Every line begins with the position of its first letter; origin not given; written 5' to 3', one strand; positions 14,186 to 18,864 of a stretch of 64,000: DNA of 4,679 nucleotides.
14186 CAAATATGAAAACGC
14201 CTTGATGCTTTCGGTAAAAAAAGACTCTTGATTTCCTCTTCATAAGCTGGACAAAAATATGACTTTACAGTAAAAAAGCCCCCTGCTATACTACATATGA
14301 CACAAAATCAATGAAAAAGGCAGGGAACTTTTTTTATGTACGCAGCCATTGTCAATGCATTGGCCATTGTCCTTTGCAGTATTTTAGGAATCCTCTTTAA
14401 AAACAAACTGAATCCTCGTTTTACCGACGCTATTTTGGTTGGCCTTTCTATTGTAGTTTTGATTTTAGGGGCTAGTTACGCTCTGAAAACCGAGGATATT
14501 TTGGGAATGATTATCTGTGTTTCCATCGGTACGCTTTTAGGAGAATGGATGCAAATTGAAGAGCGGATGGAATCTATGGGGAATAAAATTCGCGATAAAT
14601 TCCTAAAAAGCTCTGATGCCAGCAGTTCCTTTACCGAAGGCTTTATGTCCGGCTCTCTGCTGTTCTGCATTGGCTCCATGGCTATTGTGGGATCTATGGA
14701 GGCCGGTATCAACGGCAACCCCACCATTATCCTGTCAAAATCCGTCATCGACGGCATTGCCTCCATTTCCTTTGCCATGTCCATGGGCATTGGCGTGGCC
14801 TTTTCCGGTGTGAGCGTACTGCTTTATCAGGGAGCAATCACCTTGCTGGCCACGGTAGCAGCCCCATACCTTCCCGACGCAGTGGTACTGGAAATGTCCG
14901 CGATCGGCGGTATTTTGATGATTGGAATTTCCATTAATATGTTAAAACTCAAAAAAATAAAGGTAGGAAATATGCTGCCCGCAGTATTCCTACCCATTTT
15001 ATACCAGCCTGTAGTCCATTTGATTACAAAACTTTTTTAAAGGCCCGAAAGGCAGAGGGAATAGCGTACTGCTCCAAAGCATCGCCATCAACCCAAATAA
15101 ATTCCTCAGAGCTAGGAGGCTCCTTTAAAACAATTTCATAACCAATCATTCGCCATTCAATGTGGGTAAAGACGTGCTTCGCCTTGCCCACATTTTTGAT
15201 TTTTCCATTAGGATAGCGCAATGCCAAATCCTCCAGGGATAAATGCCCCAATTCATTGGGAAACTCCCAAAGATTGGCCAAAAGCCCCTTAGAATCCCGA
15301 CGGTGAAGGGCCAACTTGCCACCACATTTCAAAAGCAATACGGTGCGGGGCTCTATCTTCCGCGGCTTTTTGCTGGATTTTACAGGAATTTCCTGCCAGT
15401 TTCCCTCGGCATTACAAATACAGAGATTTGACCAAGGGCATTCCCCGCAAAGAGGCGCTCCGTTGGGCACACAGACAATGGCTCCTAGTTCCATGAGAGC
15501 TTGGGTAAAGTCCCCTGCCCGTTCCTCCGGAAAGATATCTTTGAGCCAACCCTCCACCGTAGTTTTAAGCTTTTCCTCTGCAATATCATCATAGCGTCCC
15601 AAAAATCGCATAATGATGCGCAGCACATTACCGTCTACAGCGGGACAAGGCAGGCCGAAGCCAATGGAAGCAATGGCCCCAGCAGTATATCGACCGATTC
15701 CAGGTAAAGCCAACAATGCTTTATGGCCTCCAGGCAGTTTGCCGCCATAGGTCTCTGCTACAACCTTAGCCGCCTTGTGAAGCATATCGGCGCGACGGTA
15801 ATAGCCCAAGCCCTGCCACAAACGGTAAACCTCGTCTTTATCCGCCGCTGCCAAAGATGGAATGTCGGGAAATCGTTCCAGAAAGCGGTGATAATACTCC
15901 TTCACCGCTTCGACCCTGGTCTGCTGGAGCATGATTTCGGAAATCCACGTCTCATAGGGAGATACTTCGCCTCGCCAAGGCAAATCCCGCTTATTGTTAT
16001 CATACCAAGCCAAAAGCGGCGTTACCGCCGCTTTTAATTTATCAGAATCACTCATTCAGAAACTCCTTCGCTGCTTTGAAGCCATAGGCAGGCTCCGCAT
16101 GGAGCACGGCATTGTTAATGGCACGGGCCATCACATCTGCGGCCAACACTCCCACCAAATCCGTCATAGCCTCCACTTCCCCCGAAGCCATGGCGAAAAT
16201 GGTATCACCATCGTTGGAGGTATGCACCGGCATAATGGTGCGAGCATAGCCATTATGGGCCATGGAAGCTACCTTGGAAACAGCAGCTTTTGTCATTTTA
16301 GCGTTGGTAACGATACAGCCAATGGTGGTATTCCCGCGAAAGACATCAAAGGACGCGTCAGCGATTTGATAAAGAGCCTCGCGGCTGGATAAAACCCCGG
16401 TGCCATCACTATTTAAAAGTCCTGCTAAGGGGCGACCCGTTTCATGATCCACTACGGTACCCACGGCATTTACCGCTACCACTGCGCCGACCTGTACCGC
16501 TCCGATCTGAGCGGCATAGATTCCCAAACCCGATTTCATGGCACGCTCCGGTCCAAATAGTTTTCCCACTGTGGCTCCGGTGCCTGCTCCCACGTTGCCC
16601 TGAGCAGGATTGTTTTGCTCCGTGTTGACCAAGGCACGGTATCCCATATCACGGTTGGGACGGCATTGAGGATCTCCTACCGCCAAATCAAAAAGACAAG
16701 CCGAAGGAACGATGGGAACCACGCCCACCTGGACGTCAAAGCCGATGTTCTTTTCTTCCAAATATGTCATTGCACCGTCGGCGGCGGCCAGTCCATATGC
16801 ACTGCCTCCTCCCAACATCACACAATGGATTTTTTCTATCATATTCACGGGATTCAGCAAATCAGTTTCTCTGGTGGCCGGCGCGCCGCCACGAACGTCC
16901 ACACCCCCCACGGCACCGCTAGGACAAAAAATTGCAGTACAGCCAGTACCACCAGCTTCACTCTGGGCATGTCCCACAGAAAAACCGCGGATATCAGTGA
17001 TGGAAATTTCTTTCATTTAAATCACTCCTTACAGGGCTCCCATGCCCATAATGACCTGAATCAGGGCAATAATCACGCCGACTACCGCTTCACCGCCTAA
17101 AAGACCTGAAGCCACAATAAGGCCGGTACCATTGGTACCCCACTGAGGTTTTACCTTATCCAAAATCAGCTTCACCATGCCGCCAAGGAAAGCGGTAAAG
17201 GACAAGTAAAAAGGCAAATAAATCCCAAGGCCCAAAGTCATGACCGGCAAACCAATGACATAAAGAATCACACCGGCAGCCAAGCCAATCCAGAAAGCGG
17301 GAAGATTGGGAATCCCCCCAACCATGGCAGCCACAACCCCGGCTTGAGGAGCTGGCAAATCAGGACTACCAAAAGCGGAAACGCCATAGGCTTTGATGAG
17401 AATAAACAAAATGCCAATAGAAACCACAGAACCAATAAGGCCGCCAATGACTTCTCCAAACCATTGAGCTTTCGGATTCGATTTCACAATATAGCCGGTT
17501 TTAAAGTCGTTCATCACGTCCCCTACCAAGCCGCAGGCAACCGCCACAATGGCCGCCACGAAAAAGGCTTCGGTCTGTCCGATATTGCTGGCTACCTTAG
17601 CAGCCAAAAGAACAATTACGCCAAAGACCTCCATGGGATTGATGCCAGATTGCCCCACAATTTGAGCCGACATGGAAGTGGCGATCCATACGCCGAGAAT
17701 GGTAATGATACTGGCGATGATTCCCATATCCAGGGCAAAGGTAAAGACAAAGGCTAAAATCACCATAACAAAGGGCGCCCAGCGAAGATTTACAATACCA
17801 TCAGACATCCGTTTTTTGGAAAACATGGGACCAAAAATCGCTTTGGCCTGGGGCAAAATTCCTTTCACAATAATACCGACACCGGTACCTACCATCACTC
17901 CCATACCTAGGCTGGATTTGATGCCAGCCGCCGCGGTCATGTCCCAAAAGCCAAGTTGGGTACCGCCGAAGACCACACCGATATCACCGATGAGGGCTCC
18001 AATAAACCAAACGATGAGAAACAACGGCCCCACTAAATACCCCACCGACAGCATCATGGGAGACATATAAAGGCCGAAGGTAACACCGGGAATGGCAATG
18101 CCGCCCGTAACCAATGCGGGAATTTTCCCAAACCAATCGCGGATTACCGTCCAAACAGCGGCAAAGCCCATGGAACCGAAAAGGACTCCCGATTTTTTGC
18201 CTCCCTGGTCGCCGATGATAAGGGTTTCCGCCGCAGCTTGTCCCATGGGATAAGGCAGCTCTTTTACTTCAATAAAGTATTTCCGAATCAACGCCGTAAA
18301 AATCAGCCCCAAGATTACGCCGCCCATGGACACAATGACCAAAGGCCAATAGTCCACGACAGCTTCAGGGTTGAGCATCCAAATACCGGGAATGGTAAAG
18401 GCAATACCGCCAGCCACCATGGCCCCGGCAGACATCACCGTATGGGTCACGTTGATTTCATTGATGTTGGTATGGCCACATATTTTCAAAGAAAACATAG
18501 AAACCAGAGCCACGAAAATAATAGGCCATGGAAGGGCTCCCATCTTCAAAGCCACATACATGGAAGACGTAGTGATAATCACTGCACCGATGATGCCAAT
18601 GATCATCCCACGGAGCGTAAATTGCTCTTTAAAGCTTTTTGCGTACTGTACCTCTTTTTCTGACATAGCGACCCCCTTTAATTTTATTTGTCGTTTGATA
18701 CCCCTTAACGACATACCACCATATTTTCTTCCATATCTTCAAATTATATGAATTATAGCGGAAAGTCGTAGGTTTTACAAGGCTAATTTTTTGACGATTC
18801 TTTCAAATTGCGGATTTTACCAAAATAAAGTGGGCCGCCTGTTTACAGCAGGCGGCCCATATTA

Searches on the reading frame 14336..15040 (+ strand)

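Call 77: search_protein_families(library=pfam, proteins=[window:14336-15040:+], max_evalue=0.00001)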
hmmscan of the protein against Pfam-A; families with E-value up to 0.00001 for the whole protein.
window:14336-15040:+ (234 aa): 1 family
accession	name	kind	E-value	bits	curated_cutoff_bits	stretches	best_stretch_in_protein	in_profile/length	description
PF04474.17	DUF554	-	2.7e-72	243.2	25.1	1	3-222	2-217/220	Protein of unknown function (DUF554)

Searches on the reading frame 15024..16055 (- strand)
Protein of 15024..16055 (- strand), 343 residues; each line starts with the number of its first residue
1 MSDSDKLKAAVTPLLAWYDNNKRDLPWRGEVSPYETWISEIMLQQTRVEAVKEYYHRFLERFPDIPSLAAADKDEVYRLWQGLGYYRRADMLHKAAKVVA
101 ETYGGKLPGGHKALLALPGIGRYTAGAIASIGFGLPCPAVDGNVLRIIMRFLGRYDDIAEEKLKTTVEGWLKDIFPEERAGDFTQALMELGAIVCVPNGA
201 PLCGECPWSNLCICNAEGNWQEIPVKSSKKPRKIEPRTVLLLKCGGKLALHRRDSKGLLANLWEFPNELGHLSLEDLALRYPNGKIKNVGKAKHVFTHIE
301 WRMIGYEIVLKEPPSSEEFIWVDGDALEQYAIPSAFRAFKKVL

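Call 77: search_protein_families(library=pfam, proteins=[window:15024-16055:-], max_evalue=0.00001)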
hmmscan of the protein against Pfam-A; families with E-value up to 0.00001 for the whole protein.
window:15024-16055:- (343 aa): 3 families
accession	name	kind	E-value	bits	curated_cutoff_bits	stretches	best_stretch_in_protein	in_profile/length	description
PF14815.12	NUDIX_4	-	1.4e-23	83.3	35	1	238-339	1-110/113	NUDIX domain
PF00730.31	HhH-GPD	-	1.6e-20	73.9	26.2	1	38-171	1-106/108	HhH-GPD superfamily base excision DNA repair protein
PF00633.29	HHH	-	6.3e-06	26.2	24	0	103-131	2-30/30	Helix-hairpin-helix motif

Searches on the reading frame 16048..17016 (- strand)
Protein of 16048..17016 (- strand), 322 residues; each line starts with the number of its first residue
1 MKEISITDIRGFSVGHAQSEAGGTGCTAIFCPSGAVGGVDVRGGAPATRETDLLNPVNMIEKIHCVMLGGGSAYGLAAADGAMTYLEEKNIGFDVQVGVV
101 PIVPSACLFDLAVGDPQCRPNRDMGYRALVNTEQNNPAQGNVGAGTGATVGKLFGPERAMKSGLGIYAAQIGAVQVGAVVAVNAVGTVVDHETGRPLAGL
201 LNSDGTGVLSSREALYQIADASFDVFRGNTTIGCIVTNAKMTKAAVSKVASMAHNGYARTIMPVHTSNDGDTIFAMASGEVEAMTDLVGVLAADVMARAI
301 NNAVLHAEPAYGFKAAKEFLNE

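Call 77: search_protein_families(library=pfam, proteins=[window:16048-17016:-], max_evalue=0.00001)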
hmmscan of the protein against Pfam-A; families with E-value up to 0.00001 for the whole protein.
window:16048-17016:- (322 aa): 1 family
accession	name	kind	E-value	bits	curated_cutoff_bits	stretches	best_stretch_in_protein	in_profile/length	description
PF03576.19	Peptidase_S58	-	2e-40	139.6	23.9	1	5-315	2-304/307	Peptidase family S58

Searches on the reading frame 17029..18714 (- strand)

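Call 75: search_protein_families(library=pfam, proteins=[window:17029-18714:-], max_evalue=0.00001)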
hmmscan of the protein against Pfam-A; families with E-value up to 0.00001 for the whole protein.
window:17029-18714:- (561 aa): 1 family
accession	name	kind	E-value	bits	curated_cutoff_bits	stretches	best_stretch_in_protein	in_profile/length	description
PF03169.20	OPT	-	4.7e-45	154.8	25.8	2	315-552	367-622/623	OPT oligopeptide transporter protein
